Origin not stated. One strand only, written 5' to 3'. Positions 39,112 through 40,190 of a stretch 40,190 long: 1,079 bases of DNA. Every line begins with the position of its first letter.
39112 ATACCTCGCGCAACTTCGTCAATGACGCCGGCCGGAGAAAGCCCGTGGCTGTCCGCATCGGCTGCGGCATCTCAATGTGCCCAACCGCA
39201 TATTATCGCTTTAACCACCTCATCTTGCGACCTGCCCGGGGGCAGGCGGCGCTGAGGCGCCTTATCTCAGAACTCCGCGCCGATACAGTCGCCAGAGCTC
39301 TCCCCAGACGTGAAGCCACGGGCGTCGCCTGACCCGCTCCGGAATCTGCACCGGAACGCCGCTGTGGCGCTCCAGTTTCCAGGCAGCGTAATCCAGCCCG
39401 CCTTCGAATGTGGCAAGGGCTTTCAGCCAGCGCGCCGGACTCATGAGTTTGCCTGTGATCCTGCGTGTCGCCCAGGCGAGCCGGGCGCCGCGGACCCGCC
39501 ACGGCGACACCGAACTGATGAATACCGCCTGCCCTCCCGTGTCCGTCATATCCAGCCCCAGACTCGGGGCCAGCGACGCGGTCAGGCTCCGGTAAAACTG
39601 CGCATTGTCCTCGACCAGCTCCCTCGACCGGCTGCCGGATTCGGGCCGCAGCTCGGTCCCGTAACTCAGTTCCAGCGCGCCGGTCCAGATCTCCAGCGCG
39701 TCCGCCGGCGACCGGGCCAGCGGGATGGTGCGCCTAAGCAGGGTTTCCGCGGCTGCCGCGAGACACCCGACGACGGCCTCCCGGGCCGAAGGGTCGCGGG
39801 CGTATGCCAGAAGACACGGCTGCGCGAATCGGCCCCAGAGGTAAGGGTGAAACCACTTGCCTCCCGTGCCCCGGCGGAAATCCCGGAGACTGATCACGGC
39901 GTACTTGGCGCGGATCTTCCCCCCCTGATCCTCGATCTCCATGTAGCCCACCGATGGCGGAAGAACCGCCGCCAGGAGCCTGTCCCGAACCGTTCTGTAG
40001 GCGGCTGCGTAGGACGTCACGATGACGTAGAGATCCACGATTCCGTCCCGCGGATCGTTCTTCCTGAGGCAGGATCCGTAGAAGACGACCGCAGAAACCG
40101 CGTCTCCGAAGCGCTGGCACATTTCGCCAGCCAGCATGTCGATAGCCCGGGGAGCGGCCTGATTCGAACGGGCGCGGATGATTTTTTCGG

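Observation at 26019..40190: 14-kb cluster combining sphingoid-base synthesis, five predicted glycosyltransferases, three sulfotransferases and a lipid-type ABC exporter: candidate pathway for a sulfated glyco(sphingo)lipid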

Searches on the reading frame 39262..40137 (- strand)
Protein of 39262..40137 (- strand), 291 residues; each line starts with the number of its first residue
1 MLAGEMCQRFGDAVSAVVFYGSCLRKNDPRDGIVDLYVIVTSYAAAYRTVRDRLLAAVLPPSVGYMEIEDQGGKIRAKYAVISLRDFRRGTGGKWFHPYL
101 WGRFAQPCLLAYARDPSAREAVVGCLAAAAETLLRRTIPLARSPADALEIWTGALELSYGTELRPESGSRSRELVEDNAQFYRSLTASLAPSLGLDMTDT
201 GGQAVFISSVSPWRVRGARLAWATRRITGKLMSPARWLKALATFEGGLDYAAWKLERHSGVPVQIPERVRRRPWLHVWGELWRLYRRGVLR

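Call 5: search_protein_families(library=pfam, proteins=[window:39262-40137:-], max_evalue=0.01)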
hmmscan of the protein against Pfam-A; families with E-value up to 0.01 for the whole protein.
window:39262-40137:- (291 aa): 0 families

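Call 6: search_protein_families(library=ncbifam, proteins=[window:39262-40137:-], max_evalue=1)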
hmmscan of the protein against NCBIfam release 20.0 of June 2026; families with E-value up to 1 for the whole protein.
window:39262-40137:- (291 aa): 0 families

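Call 7: search_protein_families(library=pfam, proteins=[window:39262-40137:-], max_evalue=10)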
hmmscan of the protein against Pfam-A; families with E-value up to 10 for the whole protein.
window:39262-40137:- (291 aa): 0 families

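Call 12: find_encoding_contigs(protein=window:39262-40137:-, flank=10000, max_places=6)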
Protein window:39262-40137:- (291 aa): no gene with exactly this product is on record in the collection.
